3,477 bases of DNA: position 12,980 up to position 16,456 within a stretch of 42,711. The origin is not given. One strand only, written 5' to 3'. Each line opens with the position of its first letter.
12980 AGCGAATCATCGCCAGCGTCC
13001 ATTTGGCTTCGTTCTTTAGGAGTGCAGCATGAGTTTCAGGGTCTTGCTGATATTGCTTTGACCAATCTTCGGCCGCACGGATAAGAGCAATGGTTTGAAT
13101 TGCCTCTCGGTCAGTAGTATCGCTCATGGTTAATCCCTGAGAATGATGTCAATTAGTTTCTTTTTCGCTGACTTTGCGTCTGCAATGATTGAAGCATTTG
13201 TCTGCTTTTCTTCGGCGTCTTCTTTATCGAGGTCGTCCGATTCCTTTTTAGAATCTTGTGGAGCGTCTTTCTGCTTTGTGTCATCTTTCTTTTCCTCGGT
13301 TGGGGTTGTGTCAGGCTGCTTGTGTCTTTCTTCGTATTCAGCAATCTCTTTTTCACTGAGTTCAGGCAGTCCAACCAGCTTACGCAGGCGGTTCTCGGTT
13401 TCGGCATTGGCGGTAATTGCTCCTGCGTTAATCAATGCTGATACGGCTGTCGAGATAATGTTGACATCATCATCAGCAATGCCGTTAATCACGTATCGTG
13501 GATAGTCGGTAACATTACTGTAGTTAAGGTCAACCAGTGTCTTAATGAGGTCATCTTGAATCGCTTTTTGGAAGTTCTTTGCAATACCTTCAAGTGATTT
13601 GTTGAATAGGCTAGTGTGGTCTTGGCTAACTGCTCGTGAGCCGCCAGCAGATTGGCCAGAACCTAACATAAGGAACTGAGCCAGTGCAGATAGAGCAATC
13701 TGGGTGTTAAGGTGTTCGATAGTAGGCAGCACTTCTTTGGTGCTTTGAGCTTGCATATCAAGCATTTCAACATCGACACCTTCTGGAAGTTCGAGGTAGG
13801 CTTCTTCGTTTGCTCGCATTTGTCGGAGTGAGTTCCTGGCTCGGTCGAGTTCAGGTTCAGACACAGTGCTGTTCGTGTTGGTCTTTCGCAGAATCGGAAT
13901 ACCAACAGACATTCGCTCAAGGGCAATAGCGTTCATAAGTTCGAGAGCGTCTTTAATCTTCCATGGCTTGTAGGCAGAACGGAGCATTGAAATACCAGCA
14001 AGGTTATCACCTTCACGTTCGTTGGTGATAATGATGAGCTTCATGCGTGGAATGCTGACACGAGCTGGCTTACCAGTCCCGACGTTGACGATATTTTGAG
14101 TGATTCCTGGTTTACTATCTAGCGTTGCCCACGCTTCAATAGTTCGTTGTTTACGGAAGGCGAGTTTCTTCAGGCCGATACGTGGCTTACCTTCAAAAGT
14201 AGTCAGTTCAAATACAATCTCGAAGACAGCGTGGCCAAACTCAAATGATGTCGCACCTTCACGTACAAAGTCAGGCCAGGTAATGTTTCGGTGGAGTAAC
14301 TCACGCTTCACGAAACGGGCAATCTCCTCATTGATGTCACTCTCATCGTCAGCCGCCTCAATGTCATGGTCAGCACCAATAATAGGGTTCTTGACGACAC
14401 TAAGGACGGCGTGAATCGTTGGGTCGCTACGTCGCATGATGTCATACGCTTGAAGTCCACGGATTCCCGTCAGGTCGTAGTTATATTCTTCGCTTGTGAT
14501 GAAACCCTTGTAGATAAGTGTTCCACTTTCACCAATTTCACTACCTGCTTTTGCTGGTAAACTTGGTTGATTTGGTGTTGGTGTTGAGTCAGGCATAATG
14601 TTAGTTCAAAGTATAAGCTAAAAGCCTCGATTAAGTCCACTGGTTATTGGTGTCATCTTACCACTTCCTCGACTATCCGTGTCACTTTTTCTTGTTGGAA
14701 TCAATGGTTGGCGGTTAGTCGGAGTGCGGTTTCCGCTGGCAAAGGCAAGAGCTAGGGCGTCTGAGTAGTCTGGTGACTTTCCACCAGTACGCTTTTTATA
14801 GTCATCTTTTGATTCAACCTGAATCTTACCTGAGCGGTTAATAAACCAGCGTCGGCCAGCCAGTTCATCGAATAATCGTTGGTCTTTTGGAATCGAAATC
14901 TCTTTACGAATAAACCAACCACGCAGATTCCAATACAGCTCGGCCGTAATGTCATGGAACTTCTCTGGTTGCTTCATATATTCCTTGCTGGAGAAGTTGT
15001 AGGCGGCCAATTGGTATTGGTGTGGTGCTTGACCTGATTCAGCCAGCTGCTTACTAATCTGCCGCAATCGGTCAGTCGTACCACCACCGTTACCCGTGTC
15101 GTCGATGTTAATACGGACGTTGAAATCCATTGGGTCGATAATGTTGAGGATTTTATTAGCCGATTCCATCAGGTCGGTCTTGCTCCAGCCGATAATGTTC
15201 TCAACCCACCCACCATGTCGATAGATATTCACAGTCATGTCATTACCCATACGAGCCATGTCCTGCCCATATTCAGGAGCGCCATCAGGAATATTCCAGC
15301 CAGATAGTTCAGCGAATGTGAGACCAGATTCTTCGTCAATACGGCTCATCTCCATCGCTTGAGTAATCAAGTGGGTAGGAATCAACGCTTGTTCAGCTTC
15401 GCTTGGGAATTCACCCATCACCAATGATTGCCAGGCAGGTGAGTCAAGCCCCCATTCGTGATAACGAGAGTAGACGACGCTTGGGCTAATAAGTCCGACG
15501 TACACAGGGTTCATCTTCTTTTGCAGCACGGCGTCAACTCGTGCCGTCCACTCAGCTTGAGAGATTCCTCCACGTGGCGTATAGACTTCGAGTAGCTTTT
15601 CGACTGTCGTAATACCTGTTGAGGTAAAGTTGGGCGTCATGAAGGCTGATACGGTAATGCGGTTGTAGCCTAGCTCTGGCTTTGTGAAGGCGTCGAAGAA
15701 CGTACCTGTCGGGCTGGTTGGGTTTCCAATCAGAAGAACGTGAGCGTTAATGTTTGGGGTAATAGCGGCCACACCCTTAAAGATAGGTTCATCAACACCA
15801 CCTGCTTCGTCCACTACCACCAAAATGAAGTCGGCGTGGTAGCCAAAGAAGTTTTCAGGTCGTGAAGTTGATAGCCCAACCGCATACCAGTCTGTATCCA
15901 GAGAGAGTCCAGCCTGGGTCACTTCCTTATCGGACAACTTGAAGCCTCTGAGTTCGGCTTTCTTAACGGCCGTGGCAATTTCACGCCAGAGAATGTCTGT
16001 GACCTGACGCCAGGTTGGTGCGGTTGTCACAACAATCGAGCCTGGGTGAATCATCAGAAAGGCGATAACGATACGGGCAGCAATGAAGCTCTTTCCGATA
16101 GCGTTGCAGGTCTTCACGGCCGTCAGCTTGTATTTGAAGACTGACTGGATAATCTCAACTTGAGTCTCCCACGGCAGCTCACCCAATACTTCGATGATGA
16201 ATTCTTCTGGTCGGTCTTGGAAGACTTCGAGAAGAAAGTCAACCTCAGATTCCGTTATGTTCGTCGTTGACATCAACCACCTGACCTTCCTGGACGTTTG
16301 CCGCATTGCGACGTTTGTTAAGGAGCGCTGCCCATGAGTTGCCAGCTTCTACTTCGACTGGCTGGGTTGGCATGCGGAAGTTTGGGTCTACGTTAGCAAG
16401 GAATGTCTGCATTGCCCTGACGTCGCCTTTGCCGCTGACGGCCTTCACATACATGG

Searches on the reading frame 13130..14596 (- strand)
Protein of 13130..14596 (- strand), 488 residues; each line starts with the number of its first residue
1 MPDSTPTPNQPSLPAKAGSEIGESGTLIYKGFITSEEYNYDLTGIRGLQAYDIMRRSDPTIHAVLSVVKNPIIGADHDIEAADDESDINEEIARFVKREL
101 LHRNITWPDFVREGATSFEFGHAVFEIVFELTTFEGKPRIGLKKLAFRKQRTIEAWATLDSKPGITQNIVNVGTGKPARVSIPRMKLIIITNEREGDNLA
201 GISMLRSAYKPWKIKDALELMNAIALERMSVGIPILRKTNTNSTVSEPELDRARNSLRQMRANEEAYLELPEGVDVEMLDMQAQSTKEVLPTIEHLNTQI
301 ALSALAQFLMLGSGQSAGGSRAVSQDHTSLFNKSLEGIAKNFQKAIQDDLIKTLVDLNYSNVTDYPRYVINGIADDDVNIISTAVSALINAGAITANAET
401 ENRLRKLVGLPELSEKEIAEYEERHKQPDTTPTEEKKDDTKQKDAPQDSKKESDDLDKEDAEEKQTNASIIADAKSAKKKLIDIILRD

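Call 89: search_dna_similar(query=window:13130-14596:-, collection=phages, mode=protein, max_rows=12)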
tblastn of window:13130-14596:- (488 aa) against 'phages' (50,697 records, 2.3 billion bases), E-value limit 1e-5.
Records with a match: 1297; places in all: 1297; records where one place covers at least 80% of the query: 732.
Best place of each record, by identity: <60% 1297.
By first word of the organism name: Escherichia 237; Gordonia 175; Mycobacterium 139; Rheinheimera 115; Pseudomonas 108; Arthrobacter 100; Salmonella 91; Vibrio 65; Bacillus 35; Acinetobacter 33; and 37 more.
By host as written in the record: Gordonia terrae 3612 143; Rheinheimera sp. BAL341 115; - 80; Mycobacterium smegmatis mc2 155 67; Arthrobacter sp. ATCC 21022 65; Escherichia coli 65; Escherichia coli K-12 MG1655 38; Vibrio lentus 38; and 287 more.
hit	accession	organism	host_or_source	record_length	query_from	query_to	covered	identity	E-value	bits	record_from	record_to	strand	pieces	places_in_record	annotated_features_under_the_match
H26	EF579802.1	Microbacterium phage Min1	Microbacterium nematophilum CBX102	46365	18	415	79%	31.9%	2e-37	180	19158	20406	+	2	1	hypothetical protein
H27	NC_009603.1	Microbacterium phage Min1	Microbacterium nematophilum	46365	18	415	79%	31.9%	2e-37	180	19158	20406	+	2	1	portal protein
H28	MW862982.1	Arthrobacter phage Sicarius2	Arthrobacter globiformis B-2979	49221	15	412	82%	29.5%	1e-32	138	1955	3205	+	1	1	3: portal protein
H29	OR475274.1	Arthrobacter phage Wyborn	Arthrobacter globiformis NRRL B-2880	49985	15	412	82%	29.5%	2e-32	137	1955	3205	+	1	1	3: portal protein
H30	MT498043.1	Arthrobacter phage Jinkies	Arthrobacter globiformis B-2979 SEA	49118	16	411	81%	28.8%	7e-31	132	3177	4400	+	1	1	4: portal protein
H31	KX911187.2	Rathayibacter phage NCPPB3778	Rathayibacter toxicus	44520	12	411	82%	28.5%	9e-32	135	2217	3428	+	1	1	exodeoxyribonuclease V gamma chain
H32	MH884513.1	Bacillus phage vB_BpsS-36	Bacillus pseudalcaliphilus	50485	1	426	87%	26.7%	2e-23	110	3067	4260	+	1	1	hypothetical protein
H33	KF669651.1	Bacillus phage Glittering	Bacillus pumilus BL-8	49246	48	427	78%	29.7%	3e-28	124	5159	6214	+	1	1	portal protein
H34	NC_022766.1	Bacillus phage Glittering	Bacillus pumilus BL-8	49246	48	427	78%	29.7%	3e-28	124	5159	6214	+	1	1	portal protein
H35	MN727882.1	Geobacillus phage GBK1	Geobacillus kaustophilus ATCC 8005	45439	1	411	84%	27.3%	5e-23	108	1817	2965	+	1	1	portal protein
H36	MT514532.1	Bacillus phage Bolokhovo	Bacillus pumilus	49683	48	427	78%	29.5%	5e-28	124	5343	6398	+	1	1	portal protein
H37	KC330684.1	Bacillus phage Andromeda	Bacillus pumilus BL8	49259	48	427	78%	29.4%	2e-28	125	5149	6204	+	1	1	hypothetical protein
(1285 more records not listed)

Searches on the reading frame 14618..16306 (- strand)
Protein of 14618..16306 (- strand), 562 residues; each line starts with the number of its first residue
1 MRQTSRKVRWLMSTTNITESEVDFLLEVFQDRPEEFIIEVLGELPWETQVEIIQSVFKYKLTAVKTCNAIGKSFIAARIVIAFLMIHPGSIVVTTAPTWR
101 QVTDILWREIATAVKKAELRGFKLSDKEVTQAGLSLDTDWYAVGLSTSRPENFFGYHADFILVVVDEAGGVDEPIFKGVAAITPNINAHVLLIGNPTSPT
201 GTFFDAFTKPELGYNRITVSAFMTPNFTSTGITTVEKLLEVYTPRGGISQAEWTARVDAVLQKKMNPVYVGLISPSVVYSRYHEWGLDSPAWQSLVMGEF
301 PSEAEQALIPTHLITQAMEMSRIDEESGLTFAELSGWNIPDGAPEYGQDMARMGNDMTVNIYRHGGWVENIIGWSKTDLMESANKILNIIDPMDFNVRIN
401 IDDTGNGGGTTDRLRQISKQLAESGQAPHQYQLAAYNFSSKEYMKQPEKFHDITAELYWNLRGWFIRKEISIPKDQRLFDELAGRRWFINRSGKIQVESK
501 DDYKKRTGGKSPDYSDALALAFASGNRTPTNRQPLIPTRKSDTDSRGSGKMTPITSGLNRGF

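Call 32: search_dna_similar(query=window:14618-16306:-, collection=phages, mode=protein, max_rows=25)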
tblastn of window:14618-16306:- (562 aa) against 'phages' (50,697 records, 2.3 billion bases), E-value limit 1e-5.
Records with a match: 395; places in all: 395; records where one place covers at least 80% of the query: 86.
Best place of each record, by identity: <60% 395.
By first word of the organism name: Salinibacter 183; Microbacterium 33; Arthrobacter 29; Streptomyces 24; Clostridium 18; Escherichia 15; Xanthomonas 15; Liberibacter 14; Caudoviricetes 9; Vibrio 7; and 26 more.
By host as written in the record: Salinibacter ruber M8 183; - 26; Arthrobacter sp. ATCC 21022 26; Streptomyces griseus ATCC 10137 10; Microbacterium foliorum NRRL B-24224 SEA 9; Escherichia coli 8; Microbacterium foliorum NRRL B-24224 8; Microbacterium paraoxydans NRRL B-14843 7; and 62 more.
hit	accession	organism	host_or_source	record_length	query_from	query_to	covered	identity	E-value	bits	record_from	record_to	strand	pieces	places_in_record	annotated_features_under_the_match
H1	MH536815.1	Streptomyces phage Crosby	Streptomyces griseus ATCC 10137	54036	29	522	88%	31.8%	3e-50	192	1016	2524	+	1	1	6: terminase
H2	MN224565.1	Streptomyces phage Intolerant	Streptomyces griseus ATCC 10137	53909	29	522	88%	31.6%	1e-50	193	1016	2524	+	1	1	6: terminase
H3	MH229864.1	Streptomyces phage UNTPL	Streptomyces griseus ATCC 10137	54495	29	522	88%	31.6%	2e-50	192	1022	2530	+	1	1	6: terminase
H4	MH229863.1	Streptomyces phage JackieB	Streptomyces griseus ATCC 10137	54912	29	522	88%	31.5%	8e-46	179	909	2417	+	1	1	5: terminase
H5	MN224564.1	Streptomyces phage Araceli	Streptomyces griseus ATCC 10137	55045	29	522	88%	31.5%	8e-46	179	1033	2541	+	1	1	6: terminase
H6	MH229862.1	Streptomyces phage Henoccus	Streptomyces griseus ATCC 10137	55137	29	522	88%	31.5%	8e-46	179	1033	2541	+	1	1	6: terminase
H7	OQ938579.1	Streptomyces phage Bogota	Streptomyces griseus ATCC 10137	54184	29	522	88%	31.4%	4e-49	189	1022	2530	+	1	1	6: terminase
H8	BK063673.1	Caudoviricetes sp. vir525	Methanosarcinales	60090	33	534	89%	30.7%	5e-56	209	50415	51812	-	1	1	terminase large subunit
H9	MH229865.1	Streptomyces phage LazerLemon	Streptomyces griseus ATCC 10137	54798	29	522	88%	30.7%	2e-51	196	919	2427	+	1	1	5: terminase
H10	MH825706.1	Streptomyces phage Microdon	Streptomyces scabiei RL-34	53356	29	522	88%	30.4%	2e-49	190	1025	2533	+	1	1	6: terminase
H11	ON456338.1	Streptomyces phage Stuff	Streptomyces griseus ATCC 10137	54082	29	522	88%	30.3%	2e-49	190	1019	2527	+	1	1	6: terminase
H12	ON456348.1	Streptomyces phage Marky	Streptomyces griseus ATCC 10137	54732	29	522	88%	29.9%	1e-49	191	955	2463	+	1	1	6: terminase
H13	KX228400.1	Clostridium phage CDKM15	Clostridium difficile strain CD105HE1 ...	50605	25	528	90%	29.2%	2e-46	181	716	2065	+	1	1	terminase large subunit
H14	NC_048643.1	Clostridium phage CDKM15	Clostridium difficile strain CD105HE1 ...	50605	25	528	90%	29.2%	2e-46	181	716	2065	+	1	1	DEAD/DEAH box helicase family protein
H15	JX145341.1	Clostridium phage phiMMP02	Clostridium difficile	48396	25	528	90%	29.0%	9e-46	179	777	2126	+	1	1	terminase large subunit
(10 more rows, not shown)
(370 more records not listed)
